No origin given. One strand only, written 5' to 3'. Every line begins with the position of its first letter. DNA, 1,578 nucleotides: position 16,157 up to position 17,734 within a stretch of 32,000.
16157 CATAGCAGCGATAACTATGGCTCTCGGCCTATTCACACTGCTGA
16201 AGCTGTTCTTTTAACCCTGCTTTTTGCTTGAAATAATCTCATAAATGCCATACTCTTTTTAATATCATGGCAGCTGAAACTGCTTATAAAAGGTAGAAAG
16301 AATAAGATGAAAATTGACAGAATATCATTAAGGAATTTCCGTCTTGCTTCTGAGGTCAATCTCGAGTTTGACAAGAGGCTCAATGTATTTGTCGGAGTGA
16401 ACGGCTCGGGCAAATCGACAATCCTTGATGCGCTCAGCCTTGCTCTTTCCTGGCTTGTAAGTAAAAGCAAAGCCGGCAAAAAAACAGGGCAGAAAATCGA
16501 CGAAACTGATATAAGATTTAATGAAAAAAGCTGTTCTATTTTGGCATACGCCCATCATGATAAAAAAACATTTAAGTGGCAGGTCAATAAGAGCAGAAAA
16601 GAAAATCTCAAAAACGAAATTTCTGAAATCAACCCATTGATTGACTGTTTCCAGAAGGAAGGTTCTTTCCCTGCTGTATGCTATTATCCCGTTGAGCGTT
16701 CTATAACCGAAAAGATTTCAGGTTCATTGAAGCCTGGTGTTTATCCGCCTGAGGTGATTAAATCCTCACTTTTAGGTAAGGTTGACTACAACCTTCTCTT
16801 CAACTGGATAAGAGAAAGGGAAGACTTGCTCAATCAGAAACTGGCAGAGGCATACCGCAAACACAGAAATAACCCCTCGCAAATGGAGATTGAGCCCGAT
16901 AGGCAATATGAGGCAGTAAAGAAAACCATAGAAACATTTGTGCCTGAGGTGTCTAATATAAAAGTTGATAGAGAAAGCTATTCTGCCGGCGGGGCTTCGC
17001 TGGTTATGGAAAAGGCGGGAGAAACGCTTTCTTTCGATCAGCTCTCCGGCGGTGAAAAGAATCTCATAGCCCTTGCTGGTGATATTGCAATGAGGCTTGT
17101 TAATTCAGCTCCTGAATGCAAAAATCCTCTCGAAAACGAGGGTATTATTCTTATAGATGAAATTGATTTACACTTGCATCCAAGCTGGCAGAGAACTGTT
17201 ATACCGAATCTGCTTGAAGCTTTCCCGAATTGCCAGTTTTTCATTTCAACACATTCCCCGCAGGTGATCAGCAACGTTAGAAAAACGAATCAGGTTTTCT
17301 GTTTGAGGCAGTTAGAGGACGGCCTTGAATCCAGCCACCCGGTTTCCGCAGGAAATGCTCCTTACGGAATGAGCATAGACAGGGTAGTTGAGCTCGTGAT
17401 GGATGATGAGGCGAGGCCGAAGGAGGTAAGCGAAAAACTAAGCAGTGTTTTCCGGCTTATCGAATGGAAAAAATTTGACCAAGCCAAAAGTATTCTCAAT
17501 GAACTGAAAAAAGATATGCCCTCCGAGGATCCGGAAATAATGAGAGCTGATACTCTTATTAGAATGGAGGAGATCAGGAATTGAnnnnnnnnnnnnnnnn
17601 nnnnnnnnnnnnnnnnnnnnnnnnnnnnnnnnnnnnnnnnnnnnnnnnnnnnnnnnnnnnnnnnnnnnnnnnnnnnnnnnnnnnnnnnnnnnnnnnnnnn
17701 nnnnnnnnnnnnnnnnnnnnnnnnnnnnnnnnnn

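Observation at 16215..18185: ATPase + HNH (Septu-like) two-gene cassette inserted inside the cysD...cysN sulfate-activation unit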

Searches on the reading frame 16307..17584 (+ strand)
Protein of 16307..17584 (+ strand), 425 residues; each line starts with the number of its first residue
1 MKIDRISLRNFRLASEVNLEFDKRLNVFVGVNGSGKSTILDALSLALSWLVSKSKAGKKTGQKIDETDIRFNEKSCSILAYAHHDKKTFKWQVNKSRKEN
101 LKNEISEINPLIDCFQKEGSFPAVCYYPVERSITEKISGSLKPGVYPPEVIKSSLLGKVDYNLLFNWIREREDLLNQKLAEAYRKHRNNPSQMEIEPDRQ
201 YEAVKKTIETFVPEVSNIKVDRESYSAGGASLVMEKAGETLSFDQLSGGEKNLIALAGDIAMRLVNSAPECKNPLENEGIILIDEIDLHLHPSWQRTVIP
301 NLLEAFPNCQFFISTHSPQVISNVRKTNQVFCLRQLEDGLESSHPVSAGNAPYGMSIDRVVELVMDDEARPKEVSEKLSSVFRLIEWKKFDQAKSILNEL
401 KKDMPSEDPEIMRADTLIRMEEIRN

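Call 3: search_protein_families(library=pfam, proteins=[window:16307-17584:+], max_evalue=0.01)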
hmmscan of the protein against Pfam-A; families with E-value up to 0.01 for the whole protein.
window:16307-17584:+ (425 aa): 9 families
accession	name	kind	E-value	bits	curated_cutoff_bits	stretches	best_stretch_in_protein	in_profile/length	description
PF13175.12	AAA_15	-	8.3e-29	101.8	32.1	2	1-106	1-120/374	AAA ATPase domain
PF13304.12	AAA_21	-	4e-25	89.9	27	2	187-321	196-303/304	AAA domain, putative AbiEii toxin, Type IV TA system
PF02463.25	SMC_N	-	6.3e-21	75.2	40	1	3-332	2-213/220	RecF/RecN/SMC N terminal domain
PF13476.12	AAA_23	-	2.3e-18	68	27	1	5-178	1-176/201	AAA domain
PF11398.14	DUF2813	-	1.1e-07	32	21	1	1-48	1-47/372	Protein of unknown function (DUF2813)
PF13555.12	AAA_29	-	1.7e-07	31.3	27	1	4-47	2-46/61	P-loop containing region of AAA domain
PF00005.33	ABC_tran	-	5.4e-06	27.5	25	1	26-94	14-79/137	ABC transporter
PF13514.12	AAA_27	-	0.00012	22.2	22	1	1-45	1-48/206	AAA domain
PF03193.22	RsgA_GTPase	-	0.0074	16.6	30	0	15-62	98-145/174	RsgA GTPase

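Call 4: search_protein_families(library=padloc, proteins=[window:16307-17584:+], max_evalue=0.01)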
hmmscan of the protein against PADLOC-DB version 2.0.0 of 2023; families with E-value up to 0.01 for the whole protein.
window:16307-17584:+ (425 aa): 177 families (the best 25 are shown)
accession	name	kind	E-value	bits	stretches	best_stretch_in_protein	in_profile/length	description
PDLC00271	PtuA1|PtuA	-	1.2e-118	395.3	1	1-424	1-417/421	AAA ATPase domain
PDLC00299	PtuA1|PtuA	-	5.7e-99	330.5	2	173-425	276-526/535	AAA ATPase domain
PDLC02913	ATPase_I-A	-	1.2e-97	326.2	2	174-424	266-506/508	-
PDLC00284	PtuA1|PtuA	-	1.1e-81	273.3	2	184-422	302-538/545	AAA ATPase domain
PDLC00278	PtuA1|PtuA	-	4.3e-80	268.1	1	1-424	1-431/436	AAA ATPase domain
PDLC00286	PtuA1|PtuA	-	2.9e-70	234.8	1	117-424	5-285/289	AAA ATPase domain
PDLC00311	PtuA1|PtuA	-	3.4e-69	232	2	84-422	114-451/455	AAA ATPase domain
PDLC00298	PtuA1|PtuA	-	7.3e-69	230.9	1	1-423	1-419/423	AAA ATPase domain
PDLC00310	PtuA1|PtuA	-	5.1e-67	224.9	1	1-424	1-437/443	AAA ATPase domain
PDLC00277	PtuA1|PtuA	-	3.1e-66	222.3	1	1-423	1-420/423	AAA ATPase domain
PDLC00275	PtuA1|PtuA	-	2.6e-58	196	1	90-423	25-345/348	AAA ATPase domain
PDLC00267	PtuA1|PtuA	-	3.4e-56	189.2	1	1-388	1-393/438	AAA ATPase domain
PDLC00304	PtuA1|PtuA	-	6.6e-47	158.7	1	23-406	39-416/444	AAA ATPase domain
PDLC00295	PtuA1|PtuA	-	1.6e-43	147.4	2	191-361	210-371/451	AAA ATPase domain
PDLC00272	PtuA1|PtuA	-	1.5e-40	137.5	2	241-419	261-441/444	AAA ATPase domain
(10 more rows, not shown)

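Call 5: search_protein_families(library=ncbifam, proteins=[window:16307-17584:+], max_evalue=0.01)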
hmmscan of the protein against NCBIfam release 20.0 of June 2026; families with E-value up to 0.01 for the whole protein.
window:16307-17584:+ (425 aa): 31 families (the best 25 are shown)
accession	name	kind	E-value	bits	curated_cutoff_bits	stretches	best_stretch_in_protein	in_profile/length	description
NF041760.1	PtuA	equivalog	8.9e-94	315.2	500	2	170-423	272-523/524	retron Ec78 anti-phage system effector ATPase PtuA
NF047739.1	antiphage_MADS3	equivalog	3.1e-14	53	420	2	3-93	2-87/427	methylation-associated defense system AAA family ATPase MAD3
TIGR00611.2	recf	equivalog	3.1e-14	52.9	172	1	3-109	1-105/339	DNA replication/repair protein RecF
TIGR04435.1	restrict_AAA_1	hypoth_equivalog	3e-13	49.3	300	1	229-396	381-543/568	restriction system-associated AAA family ATPase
NF003034.1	PRK03918.1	equivalog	2e-12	46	700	1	1-107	1-115/878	DNA double-strand break repair ATPase Rad50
NF038234.1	retron_eff_Eco8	equivalog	1.2e-11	44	250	2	279-335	274-343/679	retron Eco8 family effector endonuclease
NF002572.0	PRK02224.1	equivalog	2e-11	43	1087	1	1-47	1-47/888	DNA double-strand break repair ATPase Rad50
NF041035.1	Rad50_Halo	equivalog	2.4e-11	42.8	1000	1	1-47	1-47/883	DNA double-strand break repair ATPase Rad50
NF041034.1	Rad50_Sulf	equivalog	1e-08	33.6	1000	1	1-49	1-49/872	DNA double-strand break repair ATPase Rad50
NF002244.0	PRK01156.1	equivalog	4.2e-08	31.8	847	1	1-89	1-80/895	DNA double-strand break repair ATPase Rad50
TIGR00634.1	recN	equivalog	1.8e-07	30.5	407.85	1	4-47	3-46/563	DNA repair protein RecN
TIGR02169.1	SMC_prok_A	equivalog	2.8e-07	28.7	729.4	1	3-55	2-55/1165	chromosome segregation protein SMC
TIGR02168.1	SMC_prok_B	equivalog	5.1e-07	27.8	567.35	1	15-45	15-45/1181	chromosome segregation protein SMC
NF010068.0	PRK13548.1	equivalog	2.6e-06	26.7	261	1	8-48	15-56/261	heme ABC transporter ATP-binding protein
NF045780.1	TrlF_fam_ATP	equivalog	7.5e-06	24.9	350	1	6-104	293-387/944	TrlF family AAA-like ATPase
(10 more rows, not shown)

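Call 11: find_encoding_contigs(protein=window:16307-17584:+, flank=10000, max_places=10)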
Protein window:16307-17584:+ (425 aa): no gene with exactly this product is on record in the collection.

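Call 21: find_homologous_proteins(query=window:16307-17584:+, max_evalue=1e-20)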
Query window:16307-17584:+ (425 aa): 2497 proteins with E <= 1e-20 among 8000 candidates; the best 120 are listed.
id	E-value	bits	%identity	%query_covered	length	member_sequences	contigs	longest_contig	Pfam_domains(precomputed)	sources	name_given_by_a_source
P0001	2.3e-259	878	93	100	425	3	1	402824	PF11398.15,PF00005.34,PF13175.13,PF13476.13,PF13555.13,PF02463.26,PF13304.13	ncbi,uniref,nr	ncbi:AAA family ATPase [Sedimentisphaera salicampi]|uniref:AAA family ATPase n=1 Tax=Sedimentisphaer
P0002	6.0e-101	357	57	53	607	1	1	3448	PF11398.15,PF13514.13,PF13175.13,PF13476.13,PF13555.13,PF02463.26,PF13304.13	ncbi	-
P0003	3.9e-100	354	44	99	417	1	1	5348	PF11398.15,PF13514.13,PF13175.13,PF13476.13,PF13555.13,PF02463.26,PF13304.13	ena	-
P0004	8.4e-99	349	52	53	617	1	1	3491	PF13175.13,PF13476.13,PF02463.26,PF13304.13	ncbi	-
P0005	3.2e-98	348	55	53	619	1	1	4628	PF11398.15,PF13175.13,PF13476.13,PF13555.13,PF02463.26,PF13304.13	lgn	-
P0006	7.9e-98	346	57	52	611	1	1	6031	PF11398.15,PF13175.13,PF13476.13,PF13555.13,PF02463.26,PF13304.13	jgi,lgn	-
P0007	3.2e-97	344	57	53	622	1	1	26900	PF13175.13,PF13476.13,PF13555.13,PF02463.26,PF13304.13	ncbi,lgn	-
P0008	9.0e-97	343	56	53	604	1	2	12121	PF11398.15,PF13175.13,PF13476.13,PF13555.13,PF02463.26,PF13304.13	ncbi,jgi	-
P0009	2.0e-96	342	57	52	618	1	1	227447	PF11398.15,PF13175.13,PF13476.13,PF02463.26,PF13304.13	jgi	jgi:predicted ATP-binding protein involved in virulence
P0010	2.7e-96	341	52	53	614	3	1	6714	PF13175.13,PF13476.13,PF03193.23,PF02463.26,PF13304.13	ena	-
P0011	1.7e-95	339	54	53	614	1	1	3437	PF13514.13,PF13175.13,PF13476.13,PF13555.13,PF02463.26,PF13304.13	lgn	-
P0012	2.5e-95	338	52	56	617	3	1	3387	PF11398.15,PF13175.13,PF13476.13,PF13555.13,PF02463.26,PF13304.13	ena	-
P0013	3.3e-95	338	57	52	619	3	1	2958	PF11398.15,PF13514.13,PF13175.13,PF13476.13,PF13555.13,PF02463.26,PF13166.13,PF13304.13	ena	-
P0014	6.5e-95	337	49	58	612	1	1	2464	PF13175.13,PF13476.13,PF02463.26,PF13304.13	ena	-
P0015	9.9e-95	336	55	53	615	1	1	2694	PF11398.15,PF13175.13,PF13476.13,PF13555.13,PF02463.26,PF13304.13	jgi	jgi:predicted ATP-binding protein involved in virulence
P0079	1.2e-81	293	39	100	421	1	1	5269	PF11398.15,PF13175.13,PF13476.13,PF13555.13,PF03193.23,PF02463.26,PF13304.13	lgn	-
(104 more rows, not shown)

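Call 22: find_encoding_contigs(protein=P0001, flank=10000, max_places=5)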
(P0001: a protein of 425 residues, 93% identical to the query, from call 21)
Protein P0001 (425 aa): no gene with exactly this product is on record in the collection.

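Call 23: find_encoding_contigs(protein=P0003, flank=5000, max_places=3)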
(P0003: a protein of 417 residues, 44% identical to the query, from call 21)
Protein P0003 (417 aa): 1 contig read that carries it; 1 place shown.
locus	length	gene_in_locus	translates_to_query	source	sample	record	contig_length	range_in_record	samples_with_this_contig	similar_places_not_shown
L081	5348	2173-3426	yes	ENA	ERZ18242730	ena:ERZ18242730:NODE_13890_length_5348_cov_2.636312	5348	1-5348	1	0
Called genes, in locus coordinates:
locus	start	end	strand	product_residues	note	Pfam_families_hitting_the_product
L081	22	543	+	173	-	PF01507:PAPS_reduct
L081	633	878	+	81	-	-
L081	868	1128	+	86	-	PF01850:PIN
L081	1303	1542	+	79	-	PF01925:TauE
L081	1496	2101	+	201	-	PF01925:TauE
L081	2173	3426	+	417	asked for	PF02463:SMC_N, PF11398:DUF2813 (faint), PF13175:AAA_15, PF13476:AAA_23, PF13514:AAA_27 (weak), PF13555:AAA_29 (weak), PF13175:AAA_15, PF13304:AAA_21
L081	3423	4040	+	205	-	-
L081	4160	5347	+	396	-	?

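Call 29: find_encoding_contigs(protein=P0079, flank=5000, max_places=3)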
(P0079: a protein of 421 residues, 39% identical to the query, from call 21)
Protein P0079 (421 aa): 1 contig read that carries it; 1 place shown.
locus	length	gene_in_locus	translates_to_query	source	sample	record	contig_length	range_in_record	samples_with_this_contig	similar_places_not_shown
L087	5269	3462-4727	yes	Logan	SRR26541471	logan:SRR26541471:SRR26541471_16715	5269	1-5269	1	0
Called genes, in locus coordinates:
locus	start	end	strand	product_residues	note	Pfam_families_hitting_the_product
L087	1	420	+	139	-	?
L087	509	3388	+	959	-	PF01555:N6_N4_Mtase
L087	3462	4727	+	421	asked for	PF02463:SMC_N, PF03193:RsgA_GTPase (weak), PF11398:DUF2813 (faint), PF13175:AAA_15, PF13476:AAA_23, PF13555:AAA_29, PF13304:AAA_21, PF13175:AAA_15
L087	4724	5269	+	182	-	?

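Call 30: find_encoding_contigs(protein=P0007, flank=6000, max_places=3)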
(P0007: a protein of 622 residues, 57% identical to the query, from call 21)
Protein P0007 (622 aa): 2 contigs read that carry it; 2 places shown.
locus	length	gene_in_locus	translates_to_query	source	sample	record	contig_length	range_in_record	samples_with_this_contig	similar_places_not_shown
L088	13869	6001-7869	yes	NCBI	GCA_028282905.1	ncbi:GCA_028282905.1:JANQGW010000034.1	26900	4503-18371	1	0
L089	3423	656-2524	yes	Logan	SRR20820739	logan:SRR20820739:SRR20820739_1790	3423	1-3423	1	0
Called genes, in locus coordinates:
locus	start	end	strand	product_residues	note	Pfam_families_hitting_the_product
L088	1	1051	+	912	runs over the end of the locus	PF26549:Tricorn_N (faint), PF07676:PD40 (faint), PF26550:Tricorn_2nd (faint), PF02129:Peptidase_S15 (faint), PF00930:DPPIV_N, PF00326:Peptidase_S9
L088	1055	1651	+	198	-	PF12464:Mac, PF25087:GMPPB_C (faint), PF00132:Hexapep, PF14602:Hexapep_2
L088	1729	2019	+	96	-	-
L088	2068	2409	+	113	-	PF00072:Response_reg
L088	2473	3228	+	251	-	PF03932:CutC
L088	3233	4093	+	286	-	PF01112:Asparaginase_2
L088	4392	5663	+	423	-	PF06689:zf-C4_ClpX, PF00004:AAA, PF07724:AAA_2, PF07728:AAA_5 (faint), PF13401:AAA_22 (faint), PF10431:ClpB_D2-small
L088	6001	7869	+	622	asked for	PF02463:SMC_N, PF13175:AAA_15, PF13476:AAA_23, PF13555:AAA_29 (weak), PF13304:AAA_21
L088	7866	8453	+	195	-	-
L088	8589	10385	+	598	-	PF01336:tRNA_anti-codon, PF00152:tRNA-synt_2, PF01409:tRNA-synt_2d (faint), PF02938:GAD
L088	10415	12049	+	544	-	PF00672:HAMP, PF00512:HisKA, PF02518:HATPase_c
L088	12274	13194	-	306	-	-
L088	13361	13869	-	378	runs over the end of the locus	PF00437:T2SSE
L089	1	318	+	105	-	?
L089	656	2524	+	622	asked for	PF02463:SMC_N, PF13175:AAA_15, PF13476:AAA_23, PF13555:AAA_29 (weak), PF13304:AAA_21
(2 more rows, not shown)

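Call 32: list_cluster_members(proteins=[window:16307-17584:+, window:17602-18165:+, window:18186-19418:+, window:14529-15350:+, P0001])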
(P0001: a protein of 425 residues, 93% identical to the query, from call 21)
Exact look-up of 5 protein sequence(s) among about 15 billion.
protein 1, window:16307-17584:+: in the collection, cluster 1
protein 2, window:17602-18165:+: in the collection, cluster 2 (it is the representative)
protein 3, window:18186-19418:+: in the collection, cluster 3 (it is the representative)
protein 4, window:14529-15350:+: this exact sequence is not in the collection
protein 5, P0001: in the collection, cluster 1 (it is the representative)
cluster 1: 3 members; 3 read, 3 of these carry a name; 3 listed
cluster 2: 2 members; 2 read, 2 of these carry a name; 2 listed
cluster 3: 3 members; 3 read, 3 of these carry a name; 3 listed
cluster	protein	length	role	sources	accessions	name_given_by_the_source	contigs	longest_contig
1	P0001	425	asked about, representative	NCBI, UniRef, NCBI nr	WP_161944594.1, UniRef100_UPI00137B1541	AAA family ATPase [Sedimentisphaera salicampi] | AAA family ATPase n=1 Tax=Sedimentisphaera salicampi TaxID=1941349 RepID=UPI00137B1541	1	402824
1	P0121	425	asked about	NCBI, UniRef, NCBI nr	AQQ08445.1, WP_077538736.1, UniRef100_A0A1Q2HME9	recombination protein F [Sedimentisphaera cyanobacteriorum] | Recombination protein F n=1 Tax=Sedimentisphaera cyanobacteriorum TaxID=1940790 ... | AAA family ATPase [Sedimentisphaera cyanobacteriorum]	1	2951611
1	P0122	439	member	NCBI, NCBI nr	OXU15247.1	recombination protein F [Sedimentisphaera salicampi]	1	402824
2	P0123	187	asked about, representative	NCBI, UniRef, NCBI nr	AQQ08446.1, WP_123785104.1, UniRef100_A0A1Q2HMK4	hypothetical protein L21SP3_00222 [Sedimentisphaera cyanobacteriorum] | TIGR02646 family protein n=1 Tax=Sedimentisphaera cyanobacteriorum TaxID=1940790 ... | retron system putative HNH endonuclease [Sedimentisphaera cyanobacteriorum]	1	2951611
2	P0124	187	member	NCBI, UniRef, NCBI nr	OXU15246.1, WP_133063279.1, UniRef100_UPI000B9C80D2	retron system putative HNH endonuclease [Sedimentisphaera salicampi] | retron system putative HNH endonuclease n=1 Tax=Sedimentisphaera salicampi TaxID=1941349 ...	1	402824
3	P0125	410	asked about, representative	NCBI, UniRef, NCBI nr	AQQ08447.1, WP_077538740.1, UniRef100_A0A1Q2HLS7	Sulfate adenylyltransferase subunit 1 [Sedimentisphaera cyanobacteriorum] | sulfate adenylyltransferase n=1 Tax=Sedimentisphaera cyanobacteriorum TaxID=1940790 ... | GTP-binding protein [Sedimentisphaera cyanobacteriorum]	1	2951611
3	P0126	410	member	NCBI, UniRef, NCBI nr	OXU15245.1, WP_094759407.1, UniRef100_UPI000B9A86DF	sulfate adenylyltransferase subunit 1 [Sedimentisphaera salicampi] | sulfate adenylyltransferase subunit 1 n=1 Tax=Sedimentisphaera salicampi TaxID=1941349 ... | GTP-binding protein [Sedimentisphaera salicampi]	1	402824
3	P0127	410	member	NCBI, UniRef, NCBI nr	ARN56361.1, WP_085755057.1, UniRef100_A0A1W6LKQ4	sulfate adenylyltransferase subunit 1 [Sedimentisphaera salicampi] | sulfate adenylyltransferase n=1 Tax=Sedimentisphaera salicampi TaxID=1941349 ... | GTP-binding protein [Sedimentisphaera salicampi]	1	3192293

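Call 35: find_encoding_contigs(protein=P0127, flank=8000, max_places=4)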
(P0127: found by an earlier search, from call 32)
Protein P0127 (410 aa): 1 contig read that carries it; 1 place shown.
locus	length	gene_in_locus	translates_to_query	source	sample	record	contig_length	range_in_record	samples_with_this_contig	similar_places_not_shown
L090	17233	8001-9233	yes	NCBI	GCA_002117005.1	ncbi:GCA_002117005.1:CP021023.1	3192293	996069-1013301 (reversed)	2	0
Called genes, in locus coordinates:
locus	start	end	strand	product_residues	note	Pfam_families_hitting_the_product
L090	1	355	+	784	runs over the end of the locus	PF02901:PFL-like, PF01228:Gly_radical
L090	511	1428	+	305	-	PF19777:DUF6263 (faint)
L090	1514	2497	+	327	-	-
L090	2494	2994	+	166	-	PF01230:HIT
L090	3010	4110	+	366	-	PF01966:HD, PF13286:HD_assoc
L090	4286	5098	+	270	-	PF01507:PAPS_reduct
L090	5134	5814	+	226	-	PF15515:MvaI_BcnI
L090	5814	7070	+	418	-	PF01555:N6_N4_Mtase (faint), PF01170:UPF0020 (faint)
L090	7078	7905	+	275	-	PF01925:TauE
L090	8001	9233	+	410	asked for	PF00009:GTP_EFTU, PF01926:MMR_HSR1 (faint), PF03144:GTP_EFTU_D2 (weak), PF22594:GTP-eEF1A_C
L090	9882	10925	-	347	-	PF13623:SurA_N_2, PF13624:SurA_N_3, PF09312:SurA_N, PF13145:Rotamase_2, PF13616:Rotamase_3, PF00639:Rotamase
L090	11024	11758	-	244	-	PF09243:Rsm22 (weak), PF13649:Methyltransf_25, PF13847:Methyltransf_31, PF08241:Methyltransf_11, PF08242:Methyltransf_12 (weak)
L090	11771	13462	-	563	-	PF00999:Na_H_Exchanger, PF05145:AbrB (weak), PF00571:CBS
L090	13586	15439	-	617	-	-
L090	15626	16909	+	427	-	PF01053:Cys_Met_Meta_PP, PF00155:Aminotran_1_2, PF00266:Aminotran_5 (weak)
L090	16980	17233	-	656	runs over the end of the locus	-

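Call 36: find_encoding_contigs(protein=P0126, flank=8000, max_places=4)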
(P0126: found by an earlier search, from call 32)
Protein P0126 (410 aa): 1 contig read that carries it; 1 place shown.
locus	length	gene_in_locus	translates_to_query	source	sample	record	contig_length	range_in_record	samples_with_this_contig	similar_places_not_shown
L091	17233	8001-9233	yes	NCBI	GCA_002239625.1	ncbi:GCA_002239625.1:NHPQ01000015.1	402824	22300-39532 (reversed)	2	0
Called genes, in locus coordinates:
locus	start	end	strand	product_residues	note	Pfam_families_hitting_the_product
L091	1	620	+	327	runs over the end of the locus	-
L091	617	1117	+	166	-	PF01230:HIT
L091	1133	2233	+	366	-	PF01966:HD, PF13286:HD_assoc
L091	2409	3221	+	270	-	PF01507:PAPS_reduct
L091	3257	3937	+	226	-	PF15515:MvaI_BcnI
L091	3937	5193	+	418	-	PF01555:N6_N4_Mtase (faint), PF01170:UPF0020 (faint)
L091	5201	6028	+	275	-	PF01925:TauE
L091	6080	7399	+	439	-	PF02463:SMC_N, PF11398:DUF2813 (faint), PF13175:AAA_15, PF13476:AAA_23, PF13555:AAA_29 (weak), PF00005:ABC_tran (faint), PF13304:AAA_21, PF13175:AAA_15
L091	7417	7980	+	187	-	-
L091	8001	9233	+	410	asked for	PF00009:GTP_EFTU, PF01926:MMR_HSR1 (faint), PF03144:GTP_EFTU_D2 (weak), PF22594:GTP-eEF1A_C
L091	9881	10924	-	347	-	PF13623:SurA_N_2, PF13624:SurA_N_3, PF09312:SurA_N, PF13145:Rotamase_2, PF13616:Rotamase_3, PF00639:Rotamase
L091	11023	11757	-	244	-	PF09243:Rsm22 (weak), PF13649:Methyltransf_25, PF13847:Methyltransf_31, PF08241:Methyltransf_11, PF08242:Methyltransf_12 (weak)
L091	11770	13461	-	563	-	PF00999:Na_H_Exchanger, PF05145:AbrB (weak), PF00571:CBS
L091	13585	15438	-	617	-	-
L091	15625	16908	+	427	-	PF01053:Cys_Met_Meta_PP, PF00155:Aminotran_1_2, PF00266:Aminotran_5 (weak)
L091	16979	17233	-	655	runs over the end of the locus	-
